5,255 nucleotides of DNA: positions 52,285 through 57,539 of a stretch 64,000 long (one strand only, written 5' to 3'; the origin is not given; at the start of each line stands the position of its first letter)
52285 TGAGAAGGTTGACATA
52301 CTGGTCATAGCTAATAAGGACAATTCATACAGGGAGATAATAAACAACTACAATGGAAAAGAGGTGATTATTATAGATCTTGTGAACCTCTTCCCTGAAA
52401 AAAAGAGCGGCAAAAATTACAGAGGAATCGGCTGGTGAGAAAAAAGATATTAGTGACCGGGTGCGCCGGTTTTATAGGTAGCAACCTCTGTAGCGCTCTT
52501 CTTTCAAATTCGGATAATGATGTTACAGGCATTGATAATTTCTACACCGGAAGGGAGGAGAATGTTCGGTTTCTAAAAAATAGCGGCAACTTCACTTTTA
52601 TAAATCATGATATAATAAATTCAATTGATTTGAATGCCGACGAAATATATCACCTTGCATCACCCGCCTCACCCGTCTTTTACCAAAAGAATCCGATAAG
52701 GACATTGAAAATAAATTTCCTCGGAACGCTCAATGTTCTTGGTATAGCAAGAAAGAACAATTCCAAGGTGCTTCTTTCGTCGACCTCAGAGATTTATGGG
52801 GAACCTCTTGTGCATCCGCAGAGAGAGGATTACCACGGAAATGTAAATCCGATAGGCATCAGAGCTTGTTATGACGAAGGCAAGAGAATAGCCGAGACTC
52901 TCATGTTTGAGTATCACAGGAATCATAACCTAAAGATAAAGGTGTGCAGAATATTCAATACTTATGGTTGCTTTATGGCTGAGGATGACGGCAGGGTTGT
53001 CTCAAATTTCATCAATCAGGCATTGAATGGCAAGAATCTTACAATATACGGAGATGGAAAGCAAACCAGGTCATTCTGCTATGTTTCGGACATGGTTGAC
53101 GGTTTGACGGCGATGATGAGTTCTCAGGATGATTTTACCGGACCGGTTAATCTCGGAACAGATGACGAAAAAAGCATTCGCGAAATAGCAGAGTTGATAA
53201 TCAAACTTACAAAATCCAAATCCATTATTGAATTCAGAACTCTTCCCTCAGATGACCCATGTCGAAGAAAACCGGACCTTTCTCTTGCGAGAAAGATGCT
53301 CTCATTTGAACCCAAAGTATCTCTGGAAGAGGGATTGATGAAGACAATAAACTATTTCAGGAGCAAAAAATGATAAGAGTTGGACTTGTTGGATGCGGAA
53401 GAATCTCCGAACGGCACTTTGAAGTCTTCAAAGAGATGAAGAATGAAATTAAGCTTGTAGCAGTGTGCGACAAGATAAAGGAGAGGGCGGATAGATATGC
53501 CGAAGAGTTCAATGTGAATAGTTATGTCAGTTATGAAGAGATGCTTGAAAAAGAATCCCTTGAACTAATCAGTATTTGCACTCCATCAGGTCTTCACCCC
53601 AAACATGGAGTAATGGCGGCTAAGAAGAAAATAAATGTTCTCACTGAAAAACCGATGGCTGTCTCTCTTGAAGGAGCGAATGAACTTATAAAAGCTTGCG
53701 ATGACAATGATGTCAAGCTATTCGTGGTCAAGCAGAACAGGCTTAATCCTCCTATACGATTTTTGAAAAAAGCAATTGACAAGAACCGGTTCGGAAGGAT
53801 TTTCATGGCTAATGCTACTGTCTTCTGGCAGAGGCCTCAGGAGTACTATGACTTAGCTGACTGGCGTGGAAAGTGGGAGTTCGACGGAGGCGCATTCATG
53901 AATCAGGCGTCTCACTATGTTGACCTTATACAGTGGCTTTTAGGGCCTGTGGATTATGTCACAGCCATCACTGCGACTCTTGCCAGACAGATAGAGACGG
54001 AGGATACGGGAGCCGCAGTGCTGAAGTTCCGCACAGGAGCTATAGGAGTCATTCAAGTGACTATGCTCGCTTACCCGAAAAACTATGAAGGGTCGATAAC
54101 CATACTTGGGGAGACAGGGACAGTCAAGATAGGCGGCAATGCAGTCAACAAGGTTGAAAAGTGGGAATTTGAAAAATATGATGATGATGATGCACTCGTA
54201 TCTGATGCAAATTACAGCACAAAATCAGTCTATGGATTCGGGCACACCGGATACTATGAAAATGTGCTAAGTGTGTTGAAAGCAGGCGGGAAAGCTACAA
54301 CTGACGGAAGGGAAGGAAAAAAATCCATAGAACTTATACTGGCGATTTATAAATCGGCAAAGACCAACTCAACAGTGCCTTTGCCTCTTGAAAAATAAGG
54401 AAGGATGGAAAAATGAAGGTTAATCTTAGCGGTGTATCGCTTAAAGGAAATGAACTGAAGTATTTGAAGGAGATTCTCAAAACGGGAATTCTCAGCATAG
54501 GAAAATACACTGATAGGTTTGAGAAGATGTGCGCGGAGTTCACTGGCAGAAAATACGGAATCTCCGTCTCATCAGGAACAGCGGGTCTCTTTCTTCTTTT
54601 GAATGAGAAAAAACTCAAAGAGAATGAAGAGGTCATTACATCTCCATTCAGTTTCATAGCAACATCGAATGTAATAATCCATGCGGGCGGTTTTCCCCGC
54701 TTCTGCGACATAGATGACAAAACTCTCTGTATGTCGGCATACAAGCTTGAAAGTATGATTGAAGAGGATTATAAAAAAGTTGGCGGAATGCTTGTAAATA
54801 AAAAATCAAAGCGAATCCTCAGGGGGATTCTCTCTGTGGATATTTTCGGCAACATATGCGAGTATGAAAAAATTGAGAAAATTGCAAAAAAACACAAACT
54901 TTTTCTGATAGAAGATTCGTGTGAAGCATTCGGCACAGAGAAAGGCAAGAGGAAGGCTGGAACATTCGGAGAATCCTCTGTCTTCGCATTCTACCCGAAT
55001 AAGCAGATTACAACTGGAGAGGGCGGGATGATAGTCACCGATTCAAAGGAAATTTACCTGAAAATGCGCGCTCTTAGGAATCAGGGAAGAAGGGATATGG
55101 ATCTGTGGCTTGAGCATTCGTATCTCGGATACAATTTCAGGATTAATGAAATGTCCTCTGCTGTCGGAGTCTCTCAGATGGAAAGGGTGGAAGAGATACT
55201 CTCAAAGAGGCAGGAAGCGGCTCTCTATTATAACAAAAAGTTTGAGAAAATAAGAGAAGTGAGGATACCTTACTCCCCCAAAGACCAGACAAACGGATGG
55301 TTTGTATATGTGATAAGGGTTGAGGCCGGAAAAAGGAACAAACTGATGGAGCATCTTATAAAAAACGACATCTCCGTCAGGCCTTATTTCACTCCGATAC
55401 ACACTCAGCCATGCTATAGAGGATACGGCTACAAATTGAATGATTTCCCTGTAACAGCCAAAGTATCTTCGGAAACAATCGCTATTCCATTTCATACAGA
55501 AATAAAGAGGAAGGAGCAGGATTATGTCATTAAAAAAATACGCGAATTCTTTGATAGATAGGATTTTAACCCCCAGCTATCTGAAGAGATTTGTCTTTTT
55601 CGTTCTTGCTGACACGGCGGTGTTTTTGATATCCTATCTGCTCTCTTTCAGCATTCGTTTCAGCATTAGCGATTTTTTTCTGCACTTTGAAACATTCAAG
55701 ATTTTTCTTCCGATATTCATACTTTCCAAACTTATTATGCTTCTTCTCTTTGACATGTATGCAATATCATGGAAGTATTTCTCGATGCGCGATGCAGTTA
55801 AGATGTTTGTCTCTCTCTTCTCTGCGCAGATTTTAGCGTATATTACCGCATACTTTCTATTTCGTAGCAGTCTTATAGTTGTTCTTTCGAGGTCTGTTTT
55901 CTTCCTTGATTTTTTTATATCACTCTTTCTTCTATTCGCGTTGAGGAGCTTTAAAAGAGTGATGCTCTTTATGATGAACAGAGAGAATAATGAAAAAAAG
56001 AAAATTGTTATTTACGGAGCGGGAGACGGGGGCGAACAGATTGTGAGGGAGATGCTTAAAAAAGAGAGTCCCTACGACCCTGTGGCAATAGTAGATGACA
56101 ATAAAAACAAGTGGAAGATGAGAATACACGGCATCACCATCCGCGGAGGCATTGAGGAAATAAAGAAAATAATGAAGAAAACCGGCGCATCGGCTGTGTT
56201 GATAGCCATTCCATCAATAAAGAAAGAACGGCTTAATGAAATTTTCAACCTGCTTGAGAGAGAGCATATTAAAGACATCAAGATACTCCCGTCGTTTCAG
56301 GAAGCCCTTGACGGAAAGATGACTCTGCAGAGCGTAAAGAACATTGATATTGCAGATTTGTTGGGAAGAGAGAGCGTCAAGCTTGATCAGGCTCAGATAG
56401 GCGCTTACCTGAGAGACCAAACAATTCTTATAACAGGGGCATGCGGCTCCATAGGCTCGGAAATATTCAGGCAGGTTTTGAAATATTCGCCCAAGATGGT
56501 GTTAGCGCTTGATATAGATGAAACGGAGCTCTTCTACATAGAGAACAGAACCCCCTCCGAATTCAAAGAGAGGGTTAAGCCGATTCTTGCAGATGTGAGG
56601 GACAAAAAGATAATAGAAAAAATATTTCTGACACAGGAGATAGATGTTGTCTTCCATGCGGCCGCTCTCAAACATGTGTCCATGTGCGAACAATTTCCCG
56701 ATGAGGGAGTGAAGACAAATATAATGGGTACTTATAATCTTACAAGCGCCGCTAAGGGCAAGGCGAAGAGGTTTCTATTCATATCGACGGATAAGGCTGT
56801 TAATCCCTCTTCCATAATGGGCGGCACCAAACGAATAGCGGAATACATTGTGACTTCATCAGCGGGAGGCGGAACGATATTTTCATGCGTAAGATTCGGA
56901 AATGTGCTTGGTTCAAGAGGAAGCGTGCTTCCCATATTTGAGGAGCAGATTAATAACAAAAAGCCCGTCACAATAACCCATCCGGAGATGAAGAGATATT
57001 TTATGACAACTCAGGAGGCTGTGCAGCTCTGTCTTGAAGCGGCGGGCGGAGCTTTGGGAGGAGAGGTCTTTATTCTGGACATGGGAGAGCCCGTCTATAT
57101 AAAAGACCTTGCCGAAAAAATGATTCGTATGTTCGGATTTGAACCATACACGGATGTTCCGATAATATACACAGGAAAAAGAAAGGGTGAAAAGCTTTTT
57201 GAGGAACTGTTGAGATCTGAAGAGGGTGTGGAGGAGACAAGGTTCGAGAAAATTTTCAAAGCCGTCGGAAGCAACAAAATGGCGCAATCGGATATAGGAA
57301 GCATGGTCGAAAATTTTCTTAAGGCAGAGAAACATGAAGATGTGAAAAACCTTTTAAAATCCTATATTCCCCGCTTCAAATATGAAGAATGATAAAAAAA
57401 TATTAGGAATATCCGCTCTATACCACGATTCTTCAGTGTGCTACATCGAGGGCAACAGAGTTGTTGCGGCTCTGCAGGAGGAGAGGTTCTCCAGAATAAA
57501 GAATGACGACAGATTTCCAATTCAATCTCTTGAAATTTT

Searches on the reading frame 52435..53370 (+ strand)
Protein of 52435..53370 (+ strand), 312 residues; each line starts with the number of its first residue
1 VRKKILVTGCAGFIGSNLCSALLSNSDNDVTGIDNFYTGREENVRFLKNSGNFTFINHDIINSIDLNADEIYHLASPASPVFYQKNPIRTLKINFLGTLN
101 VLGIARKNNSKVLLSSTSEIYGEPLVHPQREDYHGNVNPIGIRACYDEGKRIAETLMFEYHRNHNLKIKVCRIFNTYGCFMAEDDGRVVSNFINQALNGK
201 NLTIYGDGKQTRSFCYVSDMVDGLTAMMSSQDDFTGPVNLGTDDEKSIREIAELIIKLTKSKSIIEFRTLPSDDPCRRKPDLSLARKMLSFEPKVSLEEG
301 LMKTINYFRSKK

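Call 50: search_protein_families(library=pfam, proteins=[window:52435-53370:+], max_evalue=0.00001)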
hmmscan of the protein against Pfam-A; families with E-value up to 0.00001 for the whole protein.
window:52435-53370:+ (312 aa): 5 families
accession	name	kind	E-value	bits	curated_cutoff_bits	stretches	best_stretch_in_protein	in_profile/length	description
PF01370.27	Epimerase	-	7.1e-47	160.3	20.9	1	5-234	1-231/240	NAD dependent epimerase/dehydratase family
PF16363.11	GDP_Man_Dehyd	-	3.8e-45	155.2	27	1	6-303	1-331/332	GDP-mannose 4,6 dehydratase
PF01073.25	3Beta_HSD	-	1.6e-11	44.2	22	1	6-222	1-223/280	3-beta hydroxysteroid dehydrogenase/isomerase family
PF02719.21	Polysacc_synt_2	-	1.2e-08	35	20.2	0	5-114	1-125/293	Polysaccharide biosynthesis protein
PF07993.18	NAD_binding_4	-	6.8e-07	29.1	20.1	0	66-174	87-205/258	Male sterility protein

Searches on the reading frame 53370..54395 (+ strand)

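Call 50: search_protein_families(library=pfam, proteins=[window:53370-54395:+], max_evalue=0.00001)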
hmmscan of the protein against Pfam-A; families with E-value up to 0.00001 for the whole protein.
window:53370-54395:+ (342 aa): 3 families
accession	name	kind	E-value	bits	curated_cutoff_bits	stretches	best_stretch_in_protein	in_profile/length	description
PF02894.22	GFO_IDH_MocA_C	-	1.6e-34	120.1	22.9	1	133-338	1-218/218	Oxidoreductase family, C-terminal alpha/beta domain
PF01408.29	GFO_IDH_MocA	-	9.2e-31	107.5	24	1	2-119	1-118/120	Oxidoreductase family, NAD-binding Rossmann fold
PF22725.1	GFO_IDH_MocA_C3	-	2.5e-30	105.5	27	1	130-252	2-123/124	GFO/IDH/MocA C-terminal domain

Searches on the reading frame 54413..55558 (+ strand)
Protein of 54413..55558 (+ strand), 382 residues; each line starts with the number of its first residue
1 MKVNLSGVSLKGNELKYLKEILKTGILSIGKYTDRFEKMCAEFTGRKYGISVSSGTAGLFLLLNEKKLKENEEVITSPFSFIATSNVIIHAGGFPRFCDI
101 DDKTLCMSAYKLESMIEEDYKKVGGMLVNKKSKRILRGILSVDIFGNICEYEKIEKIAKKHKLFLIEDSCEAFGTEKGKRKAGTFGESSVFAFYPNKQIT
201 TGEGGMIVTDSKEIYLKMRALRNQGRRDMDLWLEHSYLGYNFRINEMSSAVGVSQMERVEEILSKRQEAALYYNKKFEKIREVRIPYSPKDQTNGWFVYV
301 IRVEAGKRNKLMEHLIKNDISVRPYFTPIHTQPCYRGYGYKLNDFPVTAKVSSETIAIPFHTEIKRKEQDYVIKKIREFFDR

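Call 50: search_protein_families(library=pfam, proteins=[window:54413-55558:+], max_evalue=0.00001)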
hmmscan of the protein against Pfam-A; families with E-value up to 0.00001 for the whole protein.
window:54413-55558:+ (382 aa): 1 family
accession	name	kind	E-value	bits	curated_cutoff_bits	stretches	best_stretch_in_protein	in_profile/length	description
PF01041.23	DegT_DnrJ_EryC1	-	1.2e-104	350.8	19.8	1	11-377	4-360/360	DegT/DnrJ/EryC1/StrS aminotransferase family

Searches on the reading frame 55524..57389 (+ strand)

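Call 50: search_protein_families(library=pfam, proteins=[window:55524-57389:+], max_evalue=0.00001)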
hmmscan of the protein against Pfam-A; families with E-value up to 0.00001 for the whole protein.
window:55524-57389:+ (622 aa): 8 families
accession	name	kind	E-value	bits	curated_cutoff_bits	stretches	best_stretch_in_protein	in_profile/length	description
PF02719.21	Polysacc_synt_2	-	2.3e-102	342.6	20.2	1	301-580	1-291/293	Polysaccharide biosynthesis protein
PF01370.27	Epimerase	-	5.8e-20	72.2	20.9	1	301-506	1-224/240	NAD dependent epimerase/dehydratase family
PF16363.11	GDP_Man_Dehyd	-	2.4e-15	57.3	27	1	302-423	1-130/332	GDP-mannose 4,6 dehydratase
PF13727.12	CoA_binding_3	-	3.7e-14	53.6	25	1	88-248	11-168/175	CoA-binding domain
PF01073.25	3Beta_HSD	-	1.4e-12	47.7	22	1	302-429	1-123/280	3-beta hydroxysteroid dehydrogenase/isomerase family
PF04321.23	RmlD_sub_bind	-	1.9e-12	47.3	27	1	300-424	2-103/287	RmlD substrate binding domain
PF07993.18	NAD_binding_4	-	6.2e-09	35.8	20.1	1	303-428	1-142/258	Male sterility protein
PF00106.31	adh_short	-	1.9e-07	31.2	26.6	1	299-410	1-119/195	short chain dehydrogenase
